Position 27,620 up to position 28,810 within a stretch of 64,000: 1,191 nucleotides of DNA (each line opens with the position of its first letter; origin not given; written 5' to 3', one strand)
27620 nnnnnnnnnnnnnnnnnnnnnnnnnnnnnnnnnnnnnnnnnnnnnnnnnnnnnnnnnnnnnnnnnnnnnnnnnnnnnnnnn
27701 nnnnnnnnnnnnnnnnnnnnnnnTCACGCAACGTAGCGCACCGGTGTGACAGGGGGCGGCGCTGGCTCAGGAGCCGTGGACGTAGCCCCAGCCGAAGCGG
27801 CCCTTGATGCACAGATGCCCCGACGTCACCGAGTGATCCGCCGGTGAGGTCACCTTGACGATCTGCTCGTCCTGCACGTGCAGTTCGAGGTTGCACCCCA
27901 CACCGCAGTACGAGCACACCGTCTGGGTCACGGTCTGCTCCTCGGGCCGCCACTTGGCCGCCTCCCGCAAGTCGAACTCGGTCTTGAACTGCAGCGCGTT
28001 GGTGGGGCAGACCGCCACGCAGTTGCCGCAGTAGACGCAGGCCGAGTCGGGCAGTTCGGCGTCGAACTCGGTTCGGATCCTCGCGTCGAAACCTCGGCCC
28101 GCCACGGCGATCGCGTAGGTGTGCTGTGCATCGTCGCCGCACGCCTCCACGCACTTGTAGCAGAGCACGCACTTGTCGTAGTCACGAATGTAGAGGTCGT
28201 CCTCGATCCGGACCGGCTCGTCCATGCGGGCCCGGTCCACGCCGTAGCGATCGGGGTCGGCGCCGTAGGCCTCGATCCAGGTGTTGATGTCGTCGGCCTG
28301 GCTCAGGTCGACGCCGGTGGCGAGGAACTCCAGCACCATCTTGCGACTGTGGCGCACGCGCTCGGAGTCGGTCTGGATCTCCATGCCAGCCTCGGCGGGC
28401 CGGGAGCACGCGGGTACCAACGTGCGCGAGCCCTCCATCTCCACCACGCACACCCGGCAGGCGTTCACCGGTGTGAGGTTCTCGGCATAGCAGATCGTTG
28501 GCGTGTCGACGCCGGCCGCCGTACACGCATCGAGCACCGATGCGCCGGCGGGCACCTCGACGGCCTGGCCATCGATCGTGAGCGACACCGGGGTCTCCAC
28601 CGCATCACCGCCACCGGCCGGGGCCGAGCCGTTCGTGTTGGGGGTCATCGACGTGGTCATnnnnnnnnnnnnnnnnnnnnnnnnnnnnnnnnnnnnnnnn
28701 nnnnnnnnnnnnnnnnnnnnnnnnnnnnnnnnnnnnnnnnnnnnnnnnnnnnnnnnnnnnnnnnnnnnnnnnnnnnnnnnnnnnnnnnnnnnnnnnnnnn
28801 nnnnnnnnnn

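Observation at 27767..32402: Permuted, split FdsA: the Fe-S N-terminal module, including the Mo-proximal [4Fe-4S] motif, is encoded after the diaphorase gene, downstream of the catalytic module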

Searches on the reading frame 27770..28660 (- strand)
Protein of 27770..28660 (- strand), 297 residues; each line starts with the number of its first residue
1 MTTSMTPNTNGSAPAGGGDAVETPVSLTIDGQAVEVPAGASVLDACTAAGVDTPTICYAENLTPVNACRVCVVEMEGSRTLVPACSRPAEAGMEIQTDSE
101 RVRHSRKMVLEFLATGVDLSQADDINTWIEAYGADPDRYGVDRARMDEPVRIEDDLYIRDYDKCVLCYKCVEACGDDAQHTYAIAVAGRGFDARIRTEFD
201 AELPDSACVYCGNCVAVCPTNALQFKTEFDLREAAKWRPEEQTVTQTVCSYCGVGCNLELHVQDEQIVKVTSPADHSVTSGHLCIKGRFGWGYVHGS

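Call 8: search_protein_families(library=pfam, proteins=[window:27770-28660:-], max_evalue=0.01)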
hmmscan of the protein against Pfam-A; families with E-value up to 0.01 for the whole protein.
window:27770-28660:- (297 aa): 12 families
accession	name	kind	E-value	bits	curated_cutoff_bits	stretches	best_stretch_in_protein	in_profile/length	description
PF13510.11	Fer2_4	-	5.4e-22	78.1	22.8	1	23-99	2-81/82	2Fe-2S iron-sulfur cluster binding domain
PF04879.21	Molybdop_Fe4S4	-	8.7e-21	74.1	22.7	1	243-295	2-54/55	Molybdopterin oxidoreductase Fe4S4 domain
PF12838.12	Fer4_7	-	2.3e-10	41.2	27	2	163-222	1-52/52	4Fe-4S dicluster domain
PF00037.32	Fer4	-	1.1e-09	38.2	21.1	2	206-223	6-23/24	4Fe-4S binding domain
PF13187.11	Fer4_9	-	2e-06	28.2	27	1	163-222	1-51/52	4Fe-4S dicluster domain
PF22117.2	Fer4_Nqo3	-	7.5e-06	26.5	27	1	161-223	8-66/67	NADH-quinone oxidoreductase subunit 3, ferredoxin-like domain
PF13484.11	Fer4_16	-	3e-05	25.2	30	1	208-241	2-36/66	4Fe-4S double cluster binding domain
PF14697.11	Fer4_21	-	3.7e-05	24.2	35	1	160-223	4-57/59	4Fe-4S dicluster domain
PF12837.12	Fer4_6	-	3.8e-05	23.9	25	1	160-175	5-20/24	4Fe-4S binding domain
PF13237.11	Fer4_10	-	5.7e-05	23.4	25.5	1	158-178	3-25/53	4Fe-4S dicluster domain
PF13183.11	Fer4_8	-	0.0019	19.2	27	1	162-221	3-67/68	4Fe-4S dicluster domain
PF12797.12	Fer4_2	-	0.0062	16.9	24.5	1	158-174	4-20/22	4Fe-4S binding domain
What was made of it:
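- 27767..28660 (-): Fe-S subunit (297 aa). It has a NuoG/HoxU-like [2Fe-2S] cluster plus two [4Fe-4S] clusters, and ends with the FS0 [4Fe-4S] domain of the molybdoenzyme. Pfam (call 8).
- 27776..27934 (-): FS0 (Molybdop_Fe4S4) domain at the C-terminus of the Fe-S subunit: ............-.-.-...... PF04879 at residues 243-295, E 8.7e-21 (call 8).
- Checked: The last protein has Fer2_4 + a 2x[4Fe-4S] ferredoxin domain + PF04879 Molybdop_Fe4S4 at residues 243-295 of 297 (call 8).
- The NuoE-NuoF fusion here has no additional C-terminal or N-terminal ferredoxin-type domains (call 8).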

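Call 9: search_protein_families(library=ncbifam, proteins=[window:27770-28660:-], max_evalue=0.001)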
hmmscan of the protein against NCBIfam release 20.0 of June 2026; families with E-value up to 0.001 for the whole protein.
window:27770-28660:- (297 aa): 45 families (the best 25 are shown)
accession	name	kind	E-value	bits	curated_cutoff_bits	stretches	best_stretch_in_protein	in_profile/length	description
NF040763.1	FeFe_hydrog_A6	exception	8.9e-50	169.6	765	1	25-248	1-230/571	NADH-dependent [FeFe] hydrogenase, group A6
TIGR01973.1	NuoG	equivalog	1.7e-41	142.7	470.05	2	27-113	1-87/606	NADH-quinone oxidoreductase subunit NuoG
NF005745.0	PRK07569.1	equivalog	6.8e-38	130.4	333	1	25-227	4-211/238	bidirectional hydrogenase complex protein HoxU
NF040762.1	Hydr_FeFe_Clost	exception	3.2e-29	102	900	1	27-240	3-221/572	ferredoxin hydrogenase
NF005895.0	PRK07860.1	equivalog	1.6e-26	92.6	802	1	22-295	15-287/811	NADH-quinone oxidoreductase subunit G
NF006305.0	PRK08493.1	equivalog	3.3e-26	91.7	591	1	25-291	2-287/819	NADH-quinone oxidoreductase subunit G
NF009454.0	PRK12814.1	equivalog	6.5e-21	74.4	916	1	24-113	3-92/657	putative NADPH-dependent glutamate synthase small subunit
TIGR01591.1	Fdh-alpha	equivalog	3e-15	55.4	666.25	1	247-295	1-49/672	formate dehydrogenase subunit alpha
TIGR02512.1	FeFe_hydrog_A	subfamily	1.3e-13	50.6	405.95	1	159-248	4-92/375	[FeFe] hydrogenase, group A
TIGR01971.1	NuoI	subfamily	1.2e-12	47.4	113.05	2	156-233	35-108/121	NADH-quinone oxidoreductase, chain I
NF042909.1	FMH_DH_FwdF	exception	3.9e-11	42.6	375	1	160-256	53-147/336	tungsten-dependent formylmethanofuran dehydrogenase subunit FwdF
NF045874.1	Vhu_polyferre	exception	7.4e-09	34.8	600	1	149-242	144-232/381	F420-non-reducing hydrogenase associated-polyferredoxin VhuB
NF041513.1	formate_DH_Act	exception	7.7e-09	33.9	1400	1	242-288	40-86/1067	formate dehydrogenase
NF004546.0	PRK05888.3-3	equivalog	1.1e-08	34.7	260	1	158-230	60-131/196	NADH-quinone oxidoreductase subunit NuoI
NF004537.0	PRK05888.1-3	equivalog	1.7e-08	34.2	163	1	156-233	62-140/204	NADH-quinone oxidoreductase subunit NuoI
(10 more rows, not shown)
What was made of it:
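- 27776..27934 (-): TIGR01591 positions 1-49 at 55.4 bits (call 9).
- On Metal-dependent (Mo/W-bisPGD) formate dehydrogenase, catalytic subunit (TIGR01591 Fdh-alpha): The missing positions 1-49 score 55.4 bits on the Fe-S protein (call 9).
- The break falls exactly at the domain boundary, so the two proteins sum to a complete Fdh-alpha (call 9).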

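Call 13: find_homologous_proteins(query=window:27770-28660:-, max_evalue=1e-10)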
Query window:27770-28660:- (297 aa): 8000 proteins with E <= 1e-10 among 8000 candidates; the best 120 are listed.
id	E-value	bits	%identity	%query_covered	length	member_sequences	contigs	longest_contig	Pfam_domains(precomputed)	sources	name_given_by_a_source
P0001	1.7e-201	686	100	100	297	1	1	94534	PF13510.12,PF00037.33,PF13484.12,PF12838.13,PF22117.3,PF13187.12,PF04879.22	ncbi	ncbi:MAG: 2Fe-2S iron-sulfur cluster-binding protein [Actinomycetota bacterium]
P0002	1.3e-163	561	87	93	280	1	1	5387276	PF13510.12,PF00037.33,PF12838.13,PF13237.12,PF13187.12,PF04879.22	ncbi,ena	-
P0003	8.4e-162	556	84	93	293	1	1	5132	PF13510.12,PF00037.33,PF12838.13,PF13187.12,PF04879.22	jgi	jgi:predicted molibdopterin-dependent oxidoreductase YjgC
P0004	1.5e-161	555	84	93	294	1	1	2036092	PF13510.12,PF00037.33,PF12838.13,PF13187.12,PF04879.22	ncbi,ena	-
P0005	3.0e-161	554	82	97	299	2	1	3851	PF13510.12,PF00037.33,PF12838.13,PF22117.3,PF13187.12,PF04879.22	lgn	-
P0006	7.0e-161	553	86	92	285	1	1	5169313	PF13510.12,PF00037.33,PF12838.13,PF13237.12,PF13187.12,PF04879.22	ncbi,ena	-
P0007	8.1e-161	552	85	93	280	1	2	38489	PF13510.12,PF00037.33,PF12838.13,PF13237.12,PF13187.12,PF04879.22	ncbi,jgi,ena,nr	ncbi:MAG: 2Fe-2S iron-sulfur cluster-binding protein [Acidimicrobiia bacterium]|nr:2Fe-2S iron-sulfu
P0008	9.6e-161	552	81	97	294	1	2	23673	PF13510.12,PF00037.33,PF12838.13,PF13187.12,PF04879.22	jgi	jgi:predicted molibdopterin-dependent oxidoreductase YjgC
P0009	9.9e-161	552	81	100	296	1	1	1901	PF14697.12,PF13510.12,PF00037.33,PF12838.13,PF13187.12,PF04879.22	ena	-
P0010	1.1e-160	552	86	93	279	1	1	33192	PF13510.12,PF00037.33,PF12838.13,PF13187.12,PF04879.22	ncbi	-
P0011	1.4e-160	551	84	93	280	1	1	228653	PF13510.12,PF00037.33,PF12838.13,PF13237.12,PF13187.12,PF04879.22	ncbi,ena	-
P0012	7.1e-160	549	82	97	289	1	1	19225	PF14697.12,PF13510.12,PF00037.33,PF12838.13,PF13237.12,PF13187.12,PF04879.22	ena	-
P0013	8.0e-160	549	82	99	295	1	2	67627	PF14697.12,PF13510.12,PF00037.33,PF12838.13,PF13237.12,PF13187.12,PF04879.22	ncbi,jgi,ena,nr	ncbi:MAG: 2Fe-2S iron-sulfur cluster-binding protein [Acidimicrobiia bacterium]|nr:2Fe-2S iron-sulfu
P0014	9.2e-160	549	85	93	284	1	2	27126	PF13510.12,PF00037.33,PF13484.12,PF12838.13,PF13187.12,PF04879.22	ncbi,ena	-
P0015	1.0e-159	549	85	92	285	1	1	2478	PF13510.12,PF00037.33,PF12838.13,PF13187.12,PF04879.22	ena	-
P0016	1.2e-159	548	82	98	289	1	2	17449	PF13510.12,PF00037.33,PF13484.12,PF12838.13,PF13187.12,PF04879.22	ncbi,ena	-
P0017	1.7e-159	548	86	92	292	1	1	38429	PF13510.12,PF12837.13,PF00037.33,PF12838.13,PF13237.12,PF13187.12,PF04879.22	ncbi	-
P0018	2.1e-159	548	82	98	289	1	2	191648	PF13510.12,PF00037.33,PF13484.12,PF12838.13,PF13187.12,PF04879.22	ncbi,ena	-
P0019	2.1e-159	548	84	93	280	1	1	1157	PF13510.12,PF12837.13,PF00037.33,PF12838.13,PF13187.12,PF04879.22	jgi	-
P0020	2.3e-159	548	83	93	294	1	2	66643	PF13510.12,PF00037.33,PF12838.13,PF13187.12,PF04879.22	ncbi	-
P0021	4.0e-159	547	84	94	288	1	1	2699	PF13510.12,PF00037.33,PF12838.13,PF13187.12,PF04879.22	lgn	-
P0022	4.6e-159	547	84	93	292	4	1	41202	PF13510.12,PF00037.33,PF12838.13,PF13237.12,PF13187.12,PF04879.22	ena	-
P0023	1.3e-158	545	81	99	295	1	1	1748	PF13510.12,PF00037.33,PF12838.13,PF13237.12,PF13187.12,PF04879.22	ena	-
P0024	1.6e-158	545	83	93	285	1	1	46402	PF13510.12,PF00037.33,PF12838.13,PF22117.3,PF13237.12,PF13187.12,PF04879.22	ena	-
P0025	2.2e-158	544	81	98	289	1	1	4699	PF13510.12,PF00037.33,PF13484.12,PF12838.13,PF13187.12,PF04879.22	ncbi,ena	-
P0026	2.6e-158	544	85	93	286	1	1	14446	PF13510.12,PF00037.33,PF12838.13,PF22117.3,PF13187.12,PF04879.22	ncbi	ncbi:MAG: 2Fe-2S iron-sulfur cluster-binding protein [Actinomycetota bacterium]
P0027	6.5e-158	543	86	92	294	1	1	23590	PF13510.12,PF00037.33,PF12838.13,PF13237.12,PF13187.12,PF04879.22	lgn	-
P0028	8.8e-158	542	80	96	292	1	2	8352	PF13510.12,PF00037.33,PF12838.13,PF22117.3,PF13237.12,PF13187.12,PF04879.22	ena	-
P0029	1.2e-157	542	79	100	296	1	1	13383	PF13510.12,PF00037.33,PF13484.12,PF12838.13,PF13187.12,PF04879.22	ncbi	-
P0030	2.2e-157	541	83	93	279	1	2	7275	PF13510.12,PF00037.33,PF12838.13,PF13237.12,PF13187.12,PF04879.22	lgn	-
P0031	2.8e-157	541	84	92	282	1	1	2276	PF13510.12,PF12837.13,PF00037.33,PF12838.13,PF13187.12,PF04879.22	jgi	-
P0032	2.9e-157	541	78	100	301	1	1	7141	PF13510.12,PF00037.33,PF13484.12,PF12838.13,PF13187.12,PF04879.22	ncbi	-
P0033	3.2e-157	540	81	95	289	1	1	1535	PF13510.12,PF00037.33,PF12838.13,PF13187.12,PF04879.22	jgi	-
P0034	3.5e-157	540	84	93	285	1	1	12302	PF14697.12,PF13510.12,PF00037.33,PF12838.13,PF13237.12,PF13187.12,PF04879.22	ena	-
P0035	6.0e-157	540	79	100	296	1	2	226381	PF13510.12,PF00037.33,PF12838.13,PF13187.12,PF04879.22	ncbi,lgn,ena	-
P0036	1.7e-156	538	83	92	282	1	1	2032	PF14697.12,PF13510.12,PF12837.13,PF00037.33,PF12838.13,PF13187.12,PF04879.22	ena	-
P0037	2.0e-156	538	80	97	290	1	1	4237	PF13510.12,PF00037.33,PF12838.13,PF13187.12,PF04879.22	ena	-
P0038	3.6e-156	537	81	93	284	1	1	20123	PF13510.12,PF00037.33,PF12838.13,PF22117.3,PF13237.12,PF13187.12,PF04879.22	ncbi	-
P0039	4.4e-156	537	82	93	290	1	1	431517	PF13510.12,PF00037.33,PF12838.13,PF22117.3,PF13237.12,PF13187.12,PF04879.22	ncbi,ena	-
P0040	4.7e-156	537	84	92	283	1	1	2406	PF14697.12,PF13510.12,PF00037.33,PF12838.13,PF13237.12,PF13187.12,PF04879.22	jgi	jgi:predicted molibdopterin-dependent oxidoreductase YjgC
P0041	1.1e-155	535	81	96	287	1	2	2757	PF13510.12,PF00037.33,PF12838.13,PF13237.12,PF13187.12,PF04879.22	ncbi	-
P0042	1.2e-155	535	80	97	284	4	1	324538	PF13510.12,PF00037.33,PF12838.13,PF13187.12,PF04879.22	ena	-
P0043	1.6e-155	535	83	93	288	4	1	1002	PF14697.12,PF13510.12,PF00037.33,PF12838.13,PF13237.12,PF13187.12,PF04879.22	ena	-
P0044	1.8e-155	535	81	92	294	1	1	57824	PF13510.12,PF00037.33,PF12838.13,PF13187.12,PF04879.22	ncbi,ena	-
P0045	2.0e-155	535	79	100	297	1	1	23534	PF14697.12,PF13510.12,PF12837.13,PF00037.33,PF12838.13,PF13237.12,PF13187.12,PF04879.22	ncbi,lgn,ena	-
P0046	2.1e-155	535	84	93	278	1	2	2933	PF13510.12,PF12837.13,PF00037.33,PF12838.13,PF13187.12,PF04879.22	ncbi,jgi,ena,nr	ncbi:MAG: 2Fe-2S iron-sulfur cluster-binding protein [Acidimicrobiia bacterium]|nr:2Fe-2S iron-sulfu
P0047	2.8e-155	534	82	93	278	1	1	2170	PF14697.12,PF13510.12,PF12837.13,PF00037.33,PF12838.13,PF13237.12,PF13187.12,PF04879.22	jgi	jgi:predicted molibdopterin-dependent oxidoreductase YjgC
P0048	3.2e-155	534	81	93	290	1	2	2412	PF13510.12,PF00037.33,PF12838.13,PF22117.3,PF13237.12,PF13187.12,PF04879.22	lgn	-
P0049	4.7e-155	533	83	93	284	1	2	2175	PF13510.12,PF00037.33,PF12838.13,PF13187.12,PF04879.22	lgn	-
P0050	6.3e-155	533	81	95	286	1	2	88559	PF13510.12,PF00037.33,PF12838.13,PF22117.3,PF13187.12,PF04879.22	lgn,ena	-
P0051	1.1e-154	532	83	92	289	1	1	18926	PF13510.12,PF00037.33,PF12838.13,PF22117.3,PF13187.12,PF04879.22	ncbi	ncbi:MAG: 2Fe-2S iron-sulfur cluster-binding protein [Acidimicrobiales bacterium]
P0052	1.1e-154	532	81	93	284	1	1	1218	PF13510.12,PF00037.33,PF12838.13,PF22117.3,PF13237.12,PF13187.12,PF04879.22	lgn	-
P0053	1.3e-154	532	82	93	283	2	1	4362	PF13510.12,PF00037.33,PF13484.12,PF12838.13,PF13187.12,PF04879.22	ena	-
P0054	1.3e-154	532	83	93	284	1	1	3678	PF13510.12,PF00037.33,PF12838.13,PF13187.12,PF04879.22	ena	-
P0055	1.4e-154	532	79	97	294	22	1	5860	PF13510.12,PF00037.33,PF12838.13,PF13237.12,PF13187.12,PF04879.22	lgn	-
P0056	1.5e-154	532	81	92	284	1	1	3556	PF13510.12,PF00037.33,PF12838.13,PF22117.3,PF13237.12,PF13187.12,PF04879.22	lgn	-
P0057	3.3e-154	531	85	88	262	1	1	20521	PF14697.12,PF13510.12,PF00037.33,PF12838.13,PF13187.12,PF04879.22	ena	-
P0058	3.5e-154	530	81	94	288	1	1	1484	PF13510.12,PF00037.33,PF12838.13,PF13187.12,PF04879.22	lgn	-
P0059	3.7e-154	530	82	93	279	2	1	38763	PF13510.12,PF00037.33,PF12838.13,PF13237.12,PF13187.12,PF04879.22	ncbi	-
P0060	5.5e-154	530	82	93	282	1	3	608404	PF13510.12,PF00037.33,PF12838.13,PF22117.3,PF13187.12,PF04879.22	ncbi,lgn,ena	-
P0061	8.0e-154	529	82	93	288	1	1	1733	PF13510.12,PF00037.33,PF12838.13,PF13187.12,PF04879.22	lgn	-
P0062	1.0e-153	529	81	93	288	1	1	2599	PF13510.12,PF00037.33,PF12838.13,PF22117.3,PF13237.12,PF04879.22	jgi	jgi:predicted molibdopterin-dependent oxidoreductase YjgC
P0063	1.2e-153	529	81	93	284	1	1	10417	PF13510.12,PF00037.33,PF12838.13,PF22117.3,PF13237.12,PF13187.12,PF04879.22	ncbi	-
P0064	1.6e-153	528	81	94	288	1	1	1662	PF13510.12,PF00037.33,PF12838.13,PF13237.12,PF13187.12,PF04879.22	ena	-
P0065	1.6e-153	528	82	93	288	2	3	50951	PF14697.12,PF13510.12,PF00037.33,PF12838.13,PF13237.12,PF13187.12,PF04879.22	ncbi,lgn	-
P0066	2.9e-153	527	79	92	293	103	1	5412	PF13510.12,PF00037.33,PF12838.13,PF22117.3,PF13237.12,PF13187.12,PF04879.22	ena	-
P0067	3.0e-153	527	75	100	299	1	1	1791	PF13510.12,PF00037.33,PF12838.13,PF22117.3,PF13237.12,PF04879.22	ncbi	-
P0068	5.8e-153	527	80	94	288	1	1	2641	PF14697.12,PF13510.12,PF00037.33,PF13484.12,PF12838.13,PF13237.12,PF13187.12,PF04879.22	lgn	-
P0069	6.6e-153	526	80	92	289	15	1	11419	PF13510.12,PF00037.33,PF12838.13,PF22117.3,PF13237.12,PF13187.12,PF04879.22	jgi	-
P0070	7.3e-153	526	78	97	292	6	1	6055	PF13510.12,PF00037.33,PF12838.13,PF22117.3,PF13237.12,PF13187.12,PF04879.22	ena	-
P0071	8.1e-153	526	81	93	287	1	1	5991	PF13510.12,PF00037.33,PF12838.13,PF22117.3,PF13237.12,PF13187.12,PF04879.22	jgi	jgi:predicted molibdopterin-dependent oxidoreductase YjgC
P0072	8.1e-153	526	81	93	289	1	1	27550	PF13510.12,PF00037.33,PF12838.13,PF22117.3,PF13187.12,PF04879.22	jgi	jgi:predicted molibdopterin-dependent oxidoreductase YjgC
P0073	8.4e-153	526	78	97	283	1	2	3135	PF13510.12,PF12837.13,PF00037.33,PF12838.13,PF22117.3,PF13237.12,PF13187.12,PF04879.22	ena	-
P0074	8.8e-153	526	83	92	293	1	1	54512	PF13510.12,PF00037.33,PF12838.13,PF13187.12,PF04879.22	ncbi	ncbi:MAG: 2Fe-2S iron-sulfur cluster-binding protein [Acidimicrobiales bacterium]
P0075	1.8e-152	525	80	93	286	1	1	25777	PF13510.12,PF00037.33,PF12838.13,PF13187.12,PF04879.22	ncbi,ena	-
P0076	2.3e-152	525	-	-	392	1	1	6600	PF13510.12,PF00037.33,PF13484.12,PF12838.13,PF22117.3,PF13237.12,PF13187.12,PF04879.22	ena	-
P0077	3.8e-152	524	78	95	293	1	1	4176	PF13510.12,PF00037.33,PF12838.13,PF22117.3,PF13237.12,PF13187.12,PF04879.22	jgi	jgi:predicted molibdopterin-dependent oxidoreductase YjgC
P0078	3.8e-152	524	82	92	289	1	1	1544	PF13510.12,PF00037.33,PF12838.13,PF22117.3,PF13187.12,PF04879.22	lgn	-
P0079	4.5e-152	524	79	93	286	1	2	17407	PF13510.12,PF00037.33,PF12838.13,PF13187.12,PF04879.22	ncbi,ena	-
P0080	5.2e-152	523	75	100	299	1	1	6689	PF13510.12,PF00037.33,PF12838.13,PF22117.3,PF13237.12,PF04879.22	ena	-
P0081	6.8e-152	523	82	93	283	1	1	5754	PF13510.12,PF00037.33,PF12838.13,PF13187.12,PF04879.22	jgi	jgi:predicted molibdopterin-dependent oxidoreductase YjgC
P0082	7.2e-152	523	81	93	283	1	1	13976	PF13510.12,PF00037.33,PF12838.13,PF22117.3,PF13237.12,PF13187.12,PF04879.22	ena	-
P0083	1.1e-151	522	81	92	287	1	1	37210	PF13510.12,PF00037.33,PF12838.13,PF22117.3,PF13237.12,PF13187.12,PF04879.22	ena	-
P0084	1.2e-151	522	78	93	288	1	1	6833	PF14697.12,PF13510.12,PF00037.33,PF12838.13,PF13237.12,PF13187.12,PF04879.22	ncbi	-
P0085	1.5e-151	522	81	93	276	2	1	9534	PF13510.12,PF12837.13,PF00037.33,PF12838.13,PF13237.12,PF13187.12,PF04879.22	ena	-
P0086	1.5e-151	522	80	94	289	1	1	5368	PF13510.12,PF00037.33,PF12838.13,PF22117.3,PF13237.12,PF13187.12,PF04879.22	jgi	jgi:predicted molibdopterin-dependent oxidoreductase YjgC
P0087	1.6e-151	522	80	93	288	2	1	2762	PF13510.12,PF00037.33,PF12838.13,PF13187.12,PF04879.22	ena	-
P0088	2.2e-151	521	77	98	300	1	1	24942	PF14697.12,PF13510.12,PF00037.33,PF12838.13,PF22117.3,PF13237.12,PF13187.12,PF04879.22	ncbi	ncbi:MAG: 2Fe-2S iron-sulfur cluster-binding protein [Actinomycetota bacterium]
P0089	3.6e-151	521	81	92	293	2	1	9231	PF13510.12,PF00037.33,PF12838.13,PF22117.3,PF13237.12,PF13187.12,PF04879.22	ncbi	-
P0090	3.9e-151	521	78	99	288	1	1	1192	PF13510.12,PF00037.33,PF13484.12,PF12838.13,PF22117.3,PF13187.12,PF04879.22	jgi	-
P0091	4.9e-151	520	78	94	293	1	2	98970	PF14697.12,PF13510.12,PF00037.33,PF12838.13,PF13237.12,PF13187.12,PF04879.22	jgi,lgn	-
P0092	5.6e-151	520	81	92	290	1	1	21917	PF13510.12,PF00037.33,PF12838.13,PF22117.3,PF13187.12,PF04879.22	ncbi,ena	-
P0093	6.2e-151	520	80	93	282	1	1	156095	PF13510.12,PF00037.33,PF12838.13,PF22117.3,PF13237.12,PF13187.12,PF04879.22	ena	-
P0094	6.8e-151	520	80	93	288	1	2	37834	PF14697.12,PF13510.12,PF12837.13,PF00037.33,PF12838.13,PF13237.12,PF13187.12,PF04879.22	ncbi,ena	-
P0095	7.0e-151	520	77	94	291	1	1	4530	PF14697.12,PF13510.12,PF00037.33,PF12838.13,PF13237.12,PF13187.12,PF04879.22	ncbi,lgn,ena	-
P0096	9.1e-151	519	77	94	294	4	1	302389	PF13510.12,PF00037.33,PF12838.13,PF22117.3,PF13237.12,PF13187.12,PF04879.22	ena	-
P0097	1.1e-150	519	80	93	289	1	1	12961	PF13510.12,PF00037.33,PF12838.13,PF22117.3,PF13237.12,PF13187.12,PF04879.22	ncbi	-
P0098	1.1e-150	519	80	92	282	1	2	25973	PF13510.12,PF00037.33,PF12838.13,PF22117.3,PF13187.12,PF04879.22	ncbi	-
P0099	1.3e-150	519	78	95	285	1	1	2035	PF14697.12,PF13510.12,PF00037.33,PF12838.13,PF13187.12,PF04879.22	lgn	-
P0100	2.4e-150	518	80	92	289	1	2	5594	PF13510.12,PF00037.33,PF12838.13,PF22117.3,PF13187.12,PF04879.22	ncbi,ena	-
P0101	3.1e-150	518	80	91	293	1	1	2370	PF14697.12,PF13510.12,PF00037.33,PF12838.13,PF13237.12,PF13187.12,PF04879.22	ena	-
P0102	3.5e-150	517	79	93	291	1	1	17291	PF13510.12,PF00037.33,PF12838.13,PF13237.12,PF13187.12,PF04879.22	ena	-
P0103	3.9e-150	517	81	92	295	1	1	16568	PF13510.12,PF00037.33,PF12838.13,PF22117.3,PF13237.12,PF13187.12,PF04879.22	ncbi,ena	-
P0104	4.0e-150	517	79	92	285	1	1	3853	PF13510.12,PF00037.33,PF13484.12,PF12838.13,PF13237.12,PF04879.22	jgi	jgi:NADP-reducing hydrogenase subunit HndD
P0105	4.5e-150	517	82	92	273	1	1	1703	PF13510.12,PF00037.33,PF12838.13,PF13237.12,PF13187.12,PF04879.22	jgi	-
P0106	4.9e-150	517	80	92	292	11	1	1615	PF13510.12,PF00037.33,PF13484.12,PF12838.13,PF13237.12,PF13187.12,PF04879.22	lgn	-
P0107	6.2e-150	517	78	91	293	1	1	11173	PF14697.12,PF13510.12,PF00037.33,PF13484.12,PF12838.13,PF13237.12,PF13187.12,PF04879.22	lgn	-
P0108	7.6e-150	516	79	93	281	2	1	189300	PF14697.12,PF13510.12,PF12837.13,PF00037.33,PF12838.13,PF22117.3,PF13237.12,PF13187.12,PF04879.22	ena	-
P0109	7.7e-150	516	78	93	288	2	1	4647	PF14697.12,PF13510.12,PF00037.33,PF12838.13,PF22117.3,PF13187.12,PF04879.22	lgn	-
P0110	8.0e-150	516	79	93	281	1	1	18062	PF14697.12,PF13510.12,PF12837.13,PF00037.33,PF12838.13,PF13187.12,PF04879.22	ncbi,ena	-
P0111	8.6e-150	516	78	95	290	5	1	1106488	PF14697.12,PF13510.12,PF00037.33,PF12838.13,PF22117.3,PF13237.12,PF13187.12,PF04879.22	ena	-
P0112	9.7e-150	516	84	88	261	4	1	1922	PF13510.12,PF00037.33,PF12838.13,PF22117.3,PF13187.12,PF04879.22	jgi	jgi:predicted molibdopterin-dependent oxidoreductase YjgC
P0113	1.0e-149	516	79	93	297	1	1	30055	PF14697.12,PF13510.12,PF00037.33,PF12838.13,PF13237.12,PF13187.12,PF04879.22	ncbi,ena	-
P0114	1.1e-149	516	78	92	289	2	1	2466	PF14697.12,PF13510.12,PF00037.33,PF12838.13,PF13237.12,PF13187.12,PF04879.22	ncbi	-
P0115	1.5e-149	515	79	93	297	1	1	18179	PF14697.12,PF13510.12,PF00037.33,PF12838.13,PF13237.12,PF13187.12,PF04879.22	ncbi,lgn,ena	-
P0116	1.8e-149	515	80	91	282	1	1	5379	PF14697.12,PF13510.12,PF00037.33,PF12838.13,PF13237.12,PF13187.12,PF04879.22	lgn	-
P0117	2.7e-149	514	80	92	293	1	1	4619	PF13510.12,PF00037.33,PF12838.13,PF22117.3,PF13237.12,PF13187.12,PF04879.22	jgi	jgi:predicted molibdopterin-dependent oxidoreductase YjgC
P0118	3.1e-149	514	79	95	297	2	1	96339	PF14697.12,PF13510.12,PF00037.33,PF12838.13,PF13237.12,PF13187.12,PF04879.22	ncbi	ncbi:MAG: 2Fe-2S iron-sulfur cluster-binding protein [Actinomycetota bacterium]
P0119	3.6e-149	514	81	92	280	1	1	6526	PF13510.12,PF00037.33,PF12838.13,PF22117.3,PF13237.12,PF13187.12,PF04879.22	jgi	jgi:predicted molibdopterin-dependent oxidoreductase YjgC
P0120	4.8e-149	514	81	91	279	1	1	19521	PF14697.12,PF13510.12,PF00037.33,PF12838.13,PF13187.12,PF04879.22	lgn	-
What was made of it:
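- The window comes from a MAG (call 13).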
